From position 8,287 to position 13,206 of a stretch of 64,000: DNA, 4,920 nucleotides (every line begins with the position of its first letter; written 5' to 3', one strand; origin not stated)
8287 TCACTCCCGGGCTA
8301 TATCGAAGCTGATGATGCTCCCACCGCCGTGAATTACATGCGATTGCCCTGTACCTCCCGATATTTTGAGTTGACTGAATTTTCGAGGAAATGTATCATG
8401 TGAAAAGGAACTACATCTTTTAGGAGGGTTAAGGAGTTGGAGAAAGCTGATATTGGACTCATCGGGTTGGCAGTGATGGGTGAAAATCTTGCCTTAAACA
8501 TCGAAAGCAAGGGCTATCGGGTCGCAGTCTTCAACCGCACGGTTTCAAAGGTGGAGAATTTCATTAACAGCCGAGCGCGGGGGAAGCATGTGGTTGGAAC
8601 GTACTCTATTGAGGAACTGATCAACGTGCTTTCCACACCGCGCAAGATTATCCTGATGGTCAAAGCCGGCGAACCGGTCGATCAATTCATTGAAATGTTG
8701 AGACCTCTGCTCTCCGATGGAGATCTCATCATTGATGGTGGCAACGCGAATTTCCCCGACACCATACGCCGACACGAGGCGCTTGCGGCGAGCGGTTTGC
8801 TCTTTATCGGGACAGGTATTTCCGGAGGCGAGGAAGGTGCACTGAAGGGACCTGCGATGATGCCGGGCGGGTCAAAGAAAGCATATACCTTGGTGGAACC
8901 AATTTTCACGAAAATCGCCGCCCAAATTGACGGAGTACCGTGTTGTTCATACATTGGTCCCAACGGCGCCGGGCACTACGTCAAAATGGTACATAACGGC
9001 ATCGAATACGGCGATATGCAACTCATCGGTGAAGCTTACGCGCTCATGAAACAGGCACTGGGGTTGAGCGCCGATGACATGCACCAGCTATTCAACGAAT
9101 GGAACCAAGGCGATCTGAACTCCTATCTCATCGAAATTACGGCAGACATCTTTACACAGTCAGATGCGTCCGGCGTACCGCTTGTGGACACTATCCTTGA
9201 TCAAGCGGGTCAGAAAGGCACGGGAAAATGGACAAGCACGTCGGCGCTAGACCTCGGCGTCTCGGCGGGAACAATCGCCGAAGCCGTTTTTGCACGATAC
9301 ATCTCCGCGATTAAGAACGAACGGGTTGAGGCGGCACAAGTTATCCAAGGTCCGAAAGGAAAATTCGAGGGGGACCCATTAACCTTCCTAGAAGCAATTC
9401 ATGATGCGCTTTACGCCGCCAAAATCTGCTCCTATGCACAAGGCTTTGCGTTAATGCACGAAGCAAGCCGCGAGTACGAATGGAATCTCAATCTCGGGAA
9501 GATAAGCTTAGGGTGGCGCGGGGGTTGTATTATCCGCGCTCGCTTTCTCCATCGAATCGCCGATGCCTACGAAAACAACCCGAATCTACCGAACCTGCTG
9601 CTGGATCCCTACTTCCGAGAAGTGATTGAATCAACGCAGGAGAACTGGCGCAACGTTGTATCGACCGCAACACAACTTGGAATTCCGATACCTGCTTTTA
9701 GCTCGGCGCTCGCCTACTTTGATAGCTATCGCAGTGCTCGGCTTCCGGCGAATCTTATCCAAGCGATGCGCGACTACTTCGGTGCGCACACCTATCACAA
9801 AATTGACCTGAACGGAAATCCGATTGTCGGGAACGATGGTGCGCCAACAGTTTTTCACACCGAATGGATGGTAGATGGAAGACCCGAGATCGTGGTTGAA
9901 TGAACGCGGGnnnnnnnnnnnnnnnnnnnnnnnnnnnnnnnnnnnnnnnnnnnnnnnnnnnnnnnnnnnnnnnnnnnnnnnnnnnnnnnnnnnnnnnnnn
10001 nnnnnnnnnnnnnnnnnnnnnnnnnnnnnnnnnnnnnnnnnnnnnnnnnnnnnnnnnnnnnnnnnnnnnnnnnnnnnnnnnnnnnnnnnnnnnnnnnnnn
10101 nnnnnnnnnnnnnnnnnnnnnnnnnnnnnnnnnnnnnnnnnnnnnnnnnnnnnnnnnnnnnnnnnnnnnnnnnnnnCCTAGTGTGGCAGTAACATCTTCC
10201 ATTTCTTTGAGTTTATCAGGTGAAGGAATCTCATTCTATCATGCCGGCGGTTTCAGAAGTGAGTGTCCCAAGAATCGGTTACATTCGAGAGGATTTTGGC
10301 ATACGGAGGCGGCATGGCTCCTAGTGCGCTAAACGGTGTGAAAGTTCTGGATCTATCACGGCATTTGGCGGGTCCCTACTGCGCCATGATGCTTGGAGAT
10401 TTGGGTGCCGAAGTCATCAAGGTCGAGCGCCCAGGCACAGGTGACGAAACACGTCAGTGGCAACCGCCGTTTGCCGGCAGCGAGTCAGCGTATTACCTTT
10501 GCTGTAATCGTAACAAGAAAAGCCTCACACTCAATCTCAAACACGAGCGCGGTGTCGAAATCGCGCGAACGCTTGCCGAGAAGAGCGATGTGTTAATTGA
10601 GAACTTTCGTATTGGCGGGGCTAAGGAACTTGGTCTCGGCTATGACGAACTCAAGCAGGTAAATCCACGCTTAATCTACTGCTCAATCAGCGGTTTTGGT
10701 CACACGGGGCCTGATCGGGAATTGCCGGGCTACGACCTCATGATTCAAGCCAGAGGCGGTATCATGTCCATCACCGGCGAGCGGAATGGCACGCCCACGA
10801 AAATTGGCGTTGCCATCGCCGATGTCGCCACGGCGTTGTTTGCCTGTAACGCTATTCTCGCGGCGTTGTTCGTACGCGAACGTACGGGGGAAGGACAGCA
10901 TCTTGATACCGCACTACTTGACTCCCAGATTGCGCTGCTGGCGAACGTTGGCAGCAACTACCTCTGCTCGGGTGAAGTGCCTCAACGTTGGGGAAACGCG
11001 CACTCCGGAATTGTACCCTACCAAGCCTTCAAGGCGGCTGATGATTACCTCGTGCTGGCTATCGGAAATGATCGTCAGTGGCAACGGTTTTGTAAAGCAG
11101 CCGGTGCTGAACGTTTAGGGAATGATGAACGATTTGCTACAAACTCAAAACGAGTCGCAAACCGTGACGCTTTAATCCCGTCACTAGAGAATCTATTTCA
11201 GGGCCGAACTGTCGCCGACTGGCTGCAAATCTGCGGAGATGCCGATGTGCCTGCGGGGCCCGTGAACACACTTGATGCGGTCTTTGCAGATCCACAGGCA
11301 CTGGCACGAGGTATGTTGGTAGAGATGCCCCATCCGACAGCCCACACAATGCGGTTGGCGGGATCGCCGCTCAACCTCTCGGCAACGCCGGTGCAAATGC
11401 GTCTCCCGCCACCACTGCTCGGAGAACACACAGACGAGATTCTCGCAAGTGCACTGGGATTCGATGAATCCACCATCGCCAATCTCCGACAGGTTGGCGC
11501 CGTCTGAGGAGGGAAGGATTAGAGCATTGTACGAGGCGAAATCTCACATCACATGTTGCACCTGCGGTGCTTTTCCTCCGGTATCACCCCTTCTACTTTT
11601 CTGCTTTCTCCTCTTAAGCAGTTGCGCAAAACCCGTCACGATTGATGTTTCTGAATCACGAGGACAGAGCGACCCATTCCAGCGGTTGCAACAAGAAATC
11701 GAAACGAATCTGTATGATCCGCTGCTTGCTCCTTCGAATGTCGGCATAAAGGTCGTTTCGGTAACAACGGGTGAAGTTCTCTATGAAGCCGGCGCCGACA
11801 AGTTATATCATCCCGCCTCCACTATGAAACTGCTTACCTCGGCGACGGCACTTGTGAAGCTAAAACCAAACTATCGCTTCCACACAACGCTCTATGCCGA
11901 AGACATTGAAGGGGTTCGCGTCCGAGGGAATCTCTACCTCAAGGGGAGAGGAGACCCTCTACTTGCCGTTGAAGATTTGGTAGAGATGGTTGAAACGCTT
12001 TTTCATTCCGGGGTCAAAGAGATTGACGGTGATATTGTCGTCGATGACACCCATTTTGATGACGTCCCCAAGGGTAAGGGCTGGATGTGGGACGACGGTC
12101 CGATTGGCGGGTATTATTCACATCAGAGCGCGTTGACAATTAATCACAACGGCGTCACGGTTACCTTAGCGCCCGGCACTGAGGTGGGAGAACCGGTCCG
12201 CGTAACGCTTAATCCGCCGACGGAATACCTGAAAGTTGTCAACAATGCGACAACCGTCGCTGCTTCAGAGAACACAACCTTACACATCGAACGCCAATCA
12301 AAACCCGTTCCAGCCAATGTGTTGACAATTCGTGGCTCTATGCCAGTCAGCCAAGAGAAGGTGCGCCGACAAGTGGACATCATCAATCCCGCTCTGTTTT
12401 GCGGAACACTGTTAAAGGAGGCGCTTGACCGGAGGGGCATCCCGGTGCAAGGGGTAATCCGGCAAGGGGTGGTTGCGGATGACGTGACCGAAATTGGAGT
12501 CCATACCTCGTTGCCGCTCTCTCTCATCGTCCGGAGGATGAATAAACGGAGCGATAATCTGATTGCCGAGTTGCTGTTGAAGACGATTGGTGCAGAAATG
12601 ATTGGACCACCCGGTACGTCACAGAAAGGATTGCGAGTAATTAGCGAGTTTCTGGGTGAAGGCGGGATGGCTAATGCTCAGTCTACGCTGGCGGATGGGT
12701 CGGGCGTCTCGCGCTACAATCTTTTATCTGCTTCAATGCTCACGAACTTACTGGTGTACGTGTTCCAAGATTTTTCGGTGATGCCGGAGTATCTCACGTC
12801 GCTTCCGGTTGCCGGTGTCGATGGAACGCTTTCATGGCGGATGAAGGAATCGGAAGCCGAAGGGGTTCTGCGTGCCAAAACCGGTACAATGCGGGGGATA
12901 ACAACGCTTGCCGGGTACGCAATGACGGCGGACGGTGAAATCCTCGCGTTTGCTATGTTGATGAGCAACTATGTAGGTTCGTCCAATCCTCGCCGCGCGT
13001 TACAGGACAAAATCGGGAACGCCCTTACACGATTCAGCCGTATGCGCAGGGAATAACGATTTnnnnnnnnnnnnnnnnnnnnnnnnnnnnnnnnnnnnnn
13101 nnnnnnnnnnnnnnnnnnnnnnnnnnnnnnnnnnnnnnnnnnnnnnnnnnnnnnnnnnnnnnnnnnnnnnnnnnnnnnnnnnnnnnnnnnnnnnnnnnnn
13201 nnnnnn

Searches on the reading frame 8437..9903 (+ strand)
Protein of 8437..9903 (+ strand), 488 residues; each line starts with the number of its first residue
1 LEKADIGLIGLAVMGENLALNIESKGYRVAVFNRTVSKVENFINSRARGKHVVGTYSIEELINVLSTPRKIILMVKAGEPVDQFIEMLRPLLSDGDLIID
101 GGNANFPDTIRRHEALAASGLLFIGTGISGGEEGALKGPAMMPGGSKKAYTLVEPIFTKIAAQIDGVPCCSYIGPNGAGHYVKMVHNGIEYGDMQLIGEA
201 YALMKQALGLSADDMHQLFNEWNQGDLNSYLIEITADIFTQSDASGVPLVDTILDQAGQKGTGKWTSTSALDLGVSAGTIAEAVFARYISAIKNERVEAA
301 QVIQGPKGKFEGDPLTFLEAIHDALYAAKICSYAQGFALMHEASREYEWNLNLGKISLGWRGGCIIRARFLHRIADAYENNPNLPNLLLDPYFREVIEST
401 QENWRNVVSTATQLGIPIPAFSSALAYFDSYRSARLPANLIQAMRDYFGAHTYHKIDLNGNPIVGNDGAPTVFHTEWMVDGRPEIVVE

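Call 28: search_protein_families(library=pfam, proteins=[window:8437-9903:+], max_evalue=0.0001)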
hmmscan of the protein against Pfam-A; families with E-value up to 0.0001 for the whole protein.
window:8437-9903:+ (488 aa): 2 families
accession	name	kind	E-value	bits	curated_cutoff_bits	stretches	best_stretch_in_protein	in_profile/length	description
PF00393.24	6PGD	-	2.8e-130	434.4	27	1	179-477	1-290/290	6-phosphogluconate dehydrogenase, C-terminal domain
PF03446.21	NAD_binding_2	-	1e-47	162.6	21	1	5-170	1-156/161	NAD binding domain of 6-phosphogluconate dehydrogenase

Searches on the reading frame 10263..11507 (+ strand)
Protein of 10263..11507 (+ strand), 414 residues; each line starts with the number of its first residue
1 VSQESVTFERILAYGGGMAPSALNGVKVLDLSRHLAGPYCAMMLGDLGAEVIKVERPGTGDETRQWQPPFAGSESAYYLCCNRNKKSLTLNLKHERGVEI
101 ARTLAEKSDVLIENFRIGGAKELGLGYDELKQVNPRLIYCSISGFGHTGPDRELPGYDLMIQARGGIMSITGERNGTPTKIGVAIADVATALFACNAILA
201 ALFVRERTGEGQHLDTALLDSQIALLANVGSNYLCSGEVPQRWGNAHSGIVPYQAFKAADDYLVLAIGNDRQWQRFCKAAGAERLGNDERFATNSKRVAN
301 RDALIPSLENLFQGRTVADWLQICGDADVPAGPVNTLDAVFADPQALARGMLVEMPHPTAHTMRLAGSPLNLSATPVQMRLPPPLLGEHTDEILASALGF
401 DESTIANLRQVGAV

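Call 28: search_protein_families(library=pfam, proteins=[window:10263-11507:+], max_evalue=0.0001)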
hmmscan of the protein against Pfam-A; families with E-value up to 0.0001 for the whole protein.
window:10263-11507:+ (414 aa): 1 family
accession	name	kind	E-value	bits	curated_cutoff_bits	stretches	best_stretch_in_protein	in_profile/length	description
PF02515.22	CoA_transf_3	-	2.1e-139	465.1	23.3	1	23-390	1-366/366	CoA-transferase family III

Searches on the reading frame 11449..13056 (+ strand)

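Call 28: search_protein_families(library=pfam, proteins=[window:11449-13056:+], max_evalue=0.0001)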
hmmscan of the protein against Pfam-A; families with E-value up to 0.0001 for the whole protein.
window:11449-13056:+ (535 aa): 1 family
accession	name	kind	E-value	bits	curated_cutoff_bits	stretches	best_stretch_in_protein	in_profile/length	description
PF02113.21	Peptidase_S13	-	2.2e-111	373.2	22.8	1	80-516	1-432/444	D-Ala-D-Ala carboxypeptidase 3 (S13) family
